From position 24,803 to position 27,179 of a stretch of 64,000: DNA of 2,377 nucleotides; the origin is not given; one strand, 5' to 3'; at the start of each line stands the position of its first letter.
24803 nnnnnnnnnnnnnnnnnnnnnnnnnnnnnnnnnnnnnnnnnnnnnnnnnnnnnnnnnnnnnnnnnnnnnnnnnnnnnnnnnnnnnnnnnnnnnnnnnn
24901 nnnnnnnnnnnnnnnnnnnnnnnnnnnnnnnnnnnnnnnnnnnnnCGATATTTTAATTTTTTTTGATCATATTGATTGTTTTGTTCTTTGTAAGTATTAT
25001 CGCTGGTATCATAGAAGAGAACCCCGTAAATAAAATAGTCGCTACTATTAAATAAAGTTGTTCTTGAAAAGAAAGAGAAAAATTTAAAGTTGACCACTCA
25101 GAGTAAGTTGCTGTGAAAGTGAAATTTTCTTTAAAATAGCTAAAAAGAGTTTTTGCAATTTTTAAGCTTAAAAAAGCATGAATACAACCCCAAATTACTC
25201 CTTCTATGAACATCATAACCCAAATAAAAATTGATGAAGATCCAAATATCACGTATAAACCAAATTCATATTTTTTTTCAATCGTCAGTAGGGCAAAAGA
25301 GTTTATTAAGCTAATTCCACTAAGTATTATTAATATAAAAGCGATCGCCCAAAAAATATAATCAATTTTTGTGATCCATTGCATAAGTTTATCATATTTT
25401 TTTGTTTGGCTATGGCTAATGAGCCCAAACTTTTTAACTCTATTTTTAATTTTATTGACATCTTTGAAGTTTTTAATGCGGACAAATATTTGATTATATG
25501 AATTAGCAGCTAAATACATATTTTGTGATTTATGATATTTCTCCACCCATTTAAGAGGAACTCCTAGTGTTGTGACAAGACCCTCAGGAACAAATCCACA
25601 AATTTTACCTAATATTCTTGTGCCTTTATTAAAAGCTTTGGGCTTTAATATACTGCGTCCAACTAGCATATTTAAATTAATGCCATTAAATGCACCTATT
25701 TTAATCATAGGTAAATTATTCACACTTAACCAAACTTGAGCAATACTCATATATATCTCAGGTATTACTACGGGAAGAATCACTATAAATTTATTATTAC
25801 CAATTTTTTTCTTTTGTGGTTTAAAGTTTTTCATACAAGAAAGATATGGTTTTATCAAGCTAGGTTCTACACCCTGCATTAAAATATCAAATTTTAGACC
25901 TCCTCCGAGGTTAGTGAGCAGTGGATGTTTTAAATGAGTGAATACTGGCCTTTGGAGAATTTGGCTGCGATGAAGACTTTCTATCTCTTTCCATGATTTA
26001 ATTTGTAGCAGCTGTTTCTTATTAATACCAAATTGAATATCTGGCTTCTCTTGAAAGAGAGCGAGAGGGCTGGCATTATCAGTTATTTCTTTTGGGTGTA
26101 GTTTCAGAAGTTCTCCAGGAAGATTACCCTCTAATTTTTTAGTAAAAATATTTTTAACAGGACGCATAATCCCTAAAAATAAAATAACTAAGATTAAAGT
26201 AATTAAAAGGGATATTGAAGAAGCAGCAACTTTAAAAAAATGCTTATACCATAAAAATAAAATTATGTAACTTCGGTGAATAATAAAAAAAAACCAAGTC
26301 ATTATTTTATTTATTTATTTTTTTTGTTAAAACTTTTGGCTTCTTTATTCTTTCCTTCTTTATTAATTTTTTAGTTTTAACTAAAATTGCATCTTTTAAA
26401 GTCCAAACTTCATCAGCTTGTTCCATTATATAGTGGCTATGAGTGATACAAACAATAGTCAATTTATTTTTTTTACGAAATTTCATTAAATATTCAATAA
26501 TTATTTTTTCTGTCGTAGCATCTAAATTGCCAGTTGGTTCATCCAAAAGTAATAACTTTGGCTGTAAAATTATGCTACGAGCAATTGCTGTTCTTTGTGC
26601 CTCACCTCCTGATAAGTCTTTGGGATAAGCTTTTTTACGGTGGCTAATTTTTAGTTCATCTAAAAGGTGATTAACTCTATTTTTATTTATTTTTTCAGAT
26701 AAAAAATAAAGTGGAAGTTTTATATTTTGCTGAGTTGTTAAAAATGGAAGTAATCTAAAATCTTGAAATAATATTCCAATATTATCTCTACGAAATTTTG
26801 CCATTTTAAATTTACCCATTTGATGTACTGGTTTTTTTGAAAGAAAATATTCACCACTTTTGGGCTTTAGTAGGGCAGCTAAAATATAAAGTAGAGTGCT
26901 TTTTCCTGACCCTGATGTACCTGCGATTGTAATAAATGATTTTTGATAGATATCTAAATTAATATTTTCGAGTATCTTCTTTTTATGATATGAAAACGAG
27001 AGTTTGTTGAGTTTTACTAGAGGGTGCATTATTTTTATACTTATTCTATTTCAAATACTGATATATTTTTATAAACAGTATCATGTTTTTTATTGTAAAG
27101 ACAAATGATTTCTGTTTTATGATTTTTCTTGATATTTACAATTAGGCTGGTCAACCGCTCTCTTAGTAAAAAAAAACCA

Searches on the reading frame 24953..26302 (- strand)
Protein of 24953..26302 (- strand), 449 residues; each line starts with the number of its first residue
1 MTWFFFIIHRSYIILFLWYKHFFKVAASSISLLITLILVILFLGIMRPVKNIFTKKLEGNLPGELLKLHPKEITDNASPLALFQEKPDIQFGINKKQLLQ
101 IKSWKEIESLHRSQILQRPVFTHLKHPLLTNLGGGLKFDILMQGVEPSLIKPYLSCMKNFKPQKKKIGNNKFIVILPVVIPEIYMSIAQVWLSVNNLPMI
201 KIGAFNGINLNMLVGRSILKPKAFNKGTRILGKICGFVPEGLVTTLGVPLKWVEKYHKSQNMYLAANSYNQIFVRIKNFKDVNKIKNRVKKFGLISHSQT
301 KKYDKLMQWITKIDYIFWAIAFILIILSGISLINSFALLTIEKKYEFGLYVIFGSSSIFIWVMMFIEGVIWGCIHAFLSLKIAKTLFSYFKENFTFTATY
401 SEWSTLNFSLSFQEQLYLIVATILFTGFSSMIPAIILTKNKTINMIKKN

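Call 19: search_protein_families(library=ncbifam, proteins=[window:24953-26302:-], max_evalue=0.00001)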
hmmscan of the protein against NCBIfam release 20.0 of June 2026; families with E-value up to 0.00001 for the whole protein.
window:24953-26302:- (449 aa): 1 family
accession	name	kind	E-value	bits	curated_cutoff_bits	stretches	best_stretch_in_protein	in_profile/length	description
NF038347.1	FtsX_Gpos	exception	3.1e-06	26.8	225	1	269-423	121-275/296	permease-like cell division protein FtsX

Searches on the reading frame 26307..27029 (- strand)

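Call 19: search_protein_families(library=ncbifam, proteins=[window:26307-27029:-], max_evalue=0.00001)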
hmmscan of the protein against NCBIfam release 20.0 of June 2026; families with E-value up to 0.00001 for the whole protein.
window:26307-27029:- (240 aa): 186 families (the best 25 are shown)
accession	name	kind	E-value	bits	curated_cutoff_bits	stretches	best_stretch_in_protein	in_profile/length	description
TIGR03608.1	L_ocin_972_ABC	subfamily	2.1e-54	184.1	254.85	1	8-209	2-204/206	putative bacteriocin export ABC transporter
TIGR02673.1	FtsE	equivalog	2.8e-53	180.8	264.85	1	4-206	1-204/214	cell division ATP-binding protein FtsE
TIGR02211.1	LolD_lipo_ex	equivalog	1.4e-50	171.9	307.75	1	15-217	16-220/221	lipoprotein-releasing ABC transporter ATP-binding protein LolD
NF038007.1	ABC_ATP_DarD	equivalog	4.6e-48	163.6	375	1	16-214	17-216/218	darobactin export ABC transporter ATP-binding protein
TIGR02982.1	heterocyst_DevA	subfamily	3.9e-46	157.4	295.8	1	15-214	16-217/220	ABC exporter ATP-binding subunit, DevA family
NF007826.0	PRK10535.1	equivalog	6.8e-45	153.5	966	1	1-231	1-236/648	macrolide ABC transporter ATP-binding protein/permease MacB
NF040933.2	ABC_arch_GlcV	equivalog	6.1e-44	150.3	450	1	9-219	7-223/357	glucose ABC transporter ATP-binding protein GlcV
NF007879.0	PRK10584.1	equivalog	6.2e-42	143.9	336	1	14-216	20-224/228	putative ABC transporter ATP-binding protein YbbA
TIGR00968.1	3a0106s01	subfamily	6.4e-41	140.4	342.75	1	7-214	3-207/237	sulfate ABC transporter ATP-binding protein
TIGR04520.1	ECF_ATPase_1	equivalog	1.7e-40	139.2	315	1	5-220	1-218/269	energy-coupling factor transporter ATPase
TIGR03265.1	PhnT2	equivalog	2.1e-40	139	457.7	1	4-221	4-211/353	putative 2-aminoethylphosphonate ABC transporter ATP-binding protein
NF040840.2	tungstate_WtpC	equivalog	3.7e-40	138.3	440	1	5-218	2-211/347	tungstate ABC transporter ATP-binding protein WtpC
TIGR02315.1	ABC_phnC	equivalog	3.9e-39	134.5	266.1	1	5-217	2-225/243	phosphonate ABC transporter ATP-binding protein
NF008639.0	PRK11629.1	equivalog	1.3e-38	132.7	360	1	16-219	22-227/234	lipoprotein-releasing ABC transporter ATP-binding protein LolD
TIGR04521.1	ECF_ATPase_2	equivalog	1.5e-38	132.4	330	1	5-221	1-228/279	energy-coupling factor transporter ATPase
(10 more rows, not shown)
